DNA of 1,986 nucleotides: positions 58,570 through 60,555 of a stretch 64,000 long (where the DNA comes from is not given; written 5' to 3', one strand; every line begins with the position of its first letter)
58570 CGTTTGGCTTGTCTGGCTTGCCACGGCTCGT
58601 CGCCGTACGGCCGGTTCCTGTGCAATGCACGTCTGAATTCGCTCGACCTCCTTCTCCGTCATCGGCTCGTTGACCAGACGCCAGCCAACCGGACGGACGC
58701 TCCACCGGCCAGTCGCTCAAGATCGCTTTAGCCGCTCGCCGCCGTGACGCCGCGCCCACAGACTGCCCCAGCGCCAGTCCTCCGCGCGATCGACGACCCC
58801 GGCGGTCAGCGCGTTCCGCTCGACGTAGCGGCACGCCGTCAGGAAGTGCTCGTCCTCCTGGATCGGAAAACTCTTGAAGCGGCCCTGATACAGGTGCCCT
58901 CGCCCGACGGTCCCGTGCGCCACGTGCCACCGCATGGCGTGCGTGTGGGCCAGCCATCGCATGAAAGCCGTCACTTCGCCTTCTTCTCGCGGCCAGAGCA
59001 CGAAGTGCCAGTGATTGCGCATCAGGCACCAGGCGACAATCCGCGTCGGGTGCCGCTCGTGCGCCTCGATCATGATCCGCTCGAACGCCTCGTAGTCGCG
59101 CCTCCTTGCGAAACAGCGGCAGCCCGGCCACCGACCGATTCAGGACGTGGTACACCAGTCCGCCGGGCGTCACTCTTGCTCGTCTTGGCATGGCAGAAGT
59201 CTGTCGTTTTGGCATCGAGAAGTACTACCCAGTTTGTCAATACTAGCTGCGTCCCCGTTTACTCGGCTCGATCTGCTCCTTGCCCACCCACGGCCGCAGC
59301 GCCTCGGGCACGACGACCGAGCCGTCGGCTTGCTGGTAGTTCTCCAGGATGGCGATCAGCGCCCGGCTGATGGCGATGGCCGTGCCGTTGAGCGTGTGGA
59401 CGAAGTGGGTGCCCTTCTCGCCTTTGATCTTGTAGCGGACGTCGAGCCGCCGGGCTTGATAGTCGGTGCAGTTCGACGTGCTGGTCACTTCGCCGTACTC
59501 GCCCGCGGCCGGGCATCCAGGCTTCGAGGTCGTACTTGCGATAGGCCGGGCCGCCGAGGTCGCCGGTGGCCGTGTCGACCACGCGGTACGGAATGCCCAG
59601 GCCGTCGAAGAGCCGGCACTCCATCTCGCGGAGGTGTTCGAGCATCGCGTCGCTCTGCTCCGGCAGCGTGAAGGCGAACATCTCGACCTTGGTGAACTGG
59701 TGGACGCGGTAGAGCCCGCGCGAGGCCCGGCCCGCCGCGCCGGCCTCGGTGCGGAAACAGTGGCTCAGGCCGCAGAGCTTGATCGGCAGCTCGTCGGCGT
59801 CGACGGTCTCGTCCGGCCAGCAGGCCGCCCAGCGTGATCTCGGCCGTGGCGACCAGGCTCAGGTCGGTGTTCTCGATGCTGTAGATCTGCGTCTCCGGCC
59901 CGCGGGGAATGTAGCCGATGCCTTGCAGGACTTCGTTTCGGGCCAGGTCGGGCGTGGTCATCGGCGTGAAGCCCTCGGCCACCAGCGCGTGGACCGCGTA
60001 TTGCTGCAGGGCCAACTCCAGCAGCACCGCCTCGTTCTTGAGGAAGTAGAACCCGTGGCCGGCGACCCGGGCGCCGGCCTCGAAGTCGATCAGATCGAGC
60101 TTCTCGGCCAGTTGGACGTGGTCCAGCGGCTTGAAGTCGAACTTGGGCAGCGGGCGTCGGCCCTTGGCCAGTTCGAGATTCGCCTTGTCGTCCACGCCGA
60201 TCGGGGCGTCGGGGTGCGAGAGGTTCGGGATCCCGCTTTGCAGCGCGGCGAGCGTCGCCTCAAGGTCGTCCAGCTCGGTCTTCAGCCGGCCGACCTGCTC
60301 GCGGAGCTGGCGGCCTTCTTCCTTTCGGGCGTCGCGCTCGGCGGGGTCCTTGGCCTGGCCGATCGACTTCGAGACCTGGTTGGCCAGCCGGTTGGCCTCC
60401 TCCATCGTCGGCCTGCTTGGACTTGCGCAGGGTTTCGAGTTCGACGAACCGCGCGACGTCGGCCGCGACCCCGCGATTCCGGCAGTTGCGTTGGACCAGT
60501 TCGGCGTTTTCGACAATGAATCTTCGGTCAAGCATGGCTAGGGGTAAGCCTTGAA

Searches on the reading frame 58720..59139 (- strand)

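Call 53: search_protein_families(library=pfam, proteins=[window:58720-59139:-], max_evalue=0.01)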
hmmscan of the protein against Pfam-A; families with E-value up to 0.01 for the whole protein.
seq(140 aa): 1 family
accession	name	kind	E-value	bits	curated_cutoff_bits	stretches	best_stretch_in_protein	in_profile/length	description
PF01797.21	Y1_Tnp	-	6.3e-11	42.9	23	1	15-109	24-121/121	Transposase IS200 like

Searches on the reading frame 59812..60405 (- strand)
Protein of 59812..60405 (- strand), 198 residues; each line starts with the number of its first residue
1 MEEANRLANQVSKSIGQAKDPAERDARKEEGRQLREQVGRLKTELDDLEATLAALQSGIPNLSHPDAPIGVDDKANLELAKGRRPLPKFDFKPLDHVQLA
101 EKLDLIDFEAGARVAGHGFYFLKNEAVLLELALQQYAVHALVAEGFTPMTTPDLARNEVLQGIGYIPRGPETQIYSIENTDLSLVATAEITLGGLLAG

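Call 21: find_related_loci(query=window:59812-60405:-, collection=genome_contigs, flank=10000)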
Query seq(198 aa) (198 aa) in genome_contigs; peptide patterns used: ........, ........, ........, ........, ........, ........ (x = any residue, [..] = any of these).
599 stretches matched a pattern (row limit reached: there are more); 542 encode a relative of the query (tblastn E <= 1e-3); the best 80 are kept; 80 distinct loci.
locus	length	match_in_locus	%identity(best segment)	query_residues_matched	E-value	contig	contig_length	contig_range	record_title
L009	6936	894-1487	94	1-198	4e-121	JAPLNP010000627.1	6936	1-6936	MAG: Planctomycetia bacterium isolate LacPavin_0920_SED3_MAG_64_13 LacPavin_0920_SED3_scaffold_2136462, whole genome sho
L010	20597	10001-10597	77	1-198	3e-100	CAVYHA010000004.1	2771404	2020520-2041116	MAG: uncultured Planctomycetaceae bacterium isolate MFD01231.bin.2.4 genome assembly, contig: contig_21395, whole genome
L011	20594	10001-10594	74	1-198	5e-100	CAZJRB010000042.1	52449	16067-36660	MAG TPA_asm: uncultured Planctomycetaceae bacterium isolate binchicken_co334_128 genome assembly, contig: NODE_904_lengt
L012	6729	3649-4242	77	1-198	1e-99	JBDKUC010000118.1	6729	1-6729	MAG: Thermoguttaceae bacterium isolate 7_bin.159_R1 c_000001618967, whole genome shotgun sequence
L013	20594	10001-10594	77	1-198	9e-99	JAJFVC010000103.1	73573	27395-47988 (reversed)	MAG: Planctomycetaceae bacterium isolate bin.610 k141_859180, whole genome shotgun sequence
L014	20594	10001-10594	76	1-198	2e-98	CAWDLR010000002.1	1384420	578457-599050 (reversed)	MAG: uncultured Planctomycetaceae bacterium isolate MFD04492.bin.1.203 genome assembly, contig: contig_12277, whole geno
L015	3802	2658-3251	74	1-198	3e-99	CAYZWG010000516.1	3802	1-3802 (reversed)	MAG TPA_asm: uncultured Planctomycetaceae bacterium isolate SRP216583_co1_137 genome assembly, contig: NODE_28484_length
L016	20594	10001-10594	75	1-198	2e-98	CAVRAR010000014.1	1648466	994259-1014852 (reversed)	MAG: uncultured Planctomycetia bacterium isolate MFD04492.bin.2.32 genome assembly, contig: contig_412, whole genome sho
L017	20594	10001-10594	75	1-198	3e-98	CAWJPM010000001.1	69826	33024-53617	MAG: Pirellulales bacterium isolate MFD04492.bin.2.107 genome assembly, contig: contig_10419, whole genome shotgun seque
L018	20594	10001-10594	75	1-198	4e-98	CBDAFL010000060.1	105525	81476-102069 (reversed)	MAG: uncultured Thermoguttaceae bacterium isolate MAG_108 genome assembly, contig: k141_152342, whole genome shotgun seq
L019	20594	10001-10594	75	1-198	6e-98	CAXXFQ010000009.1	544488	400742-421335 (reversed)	MAG: Thermoguttaceae bacterium isolate 8b3353c7-b3ef-4d97-bce3-25bd4c24e67f genome assembly, contig: contig_9, whole gen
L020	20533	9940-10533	74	1-198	1e-97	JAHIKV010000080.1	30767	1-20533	MAG: Planctomycetota bacterium isolate KR13_N1.mb.7 KR13_N1.mb.7_k141_51547, whole genome shotgun sequence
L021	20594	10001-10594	74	1-198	6e-98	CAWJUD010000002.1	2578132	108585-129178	MAG: Pirellulales bacterium isolate MFD04408.bin.1.134 genome assembly, contig: contig_24530, whole genome shotgun seque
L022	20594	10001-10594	75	1-198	1e-97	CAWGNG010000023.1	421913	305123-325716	MAG: uncultured Planctomycetaceae bacterium isolate MFD01112.bin.1.69 genome assembly, contig: contig_3245, whole genome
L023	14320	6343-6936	75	1-198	2e-97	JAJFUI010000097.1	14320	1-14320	MAG: Planctomycetaceae bacterium isolate bin.426 k141_2717106, whole genome shotgun sequence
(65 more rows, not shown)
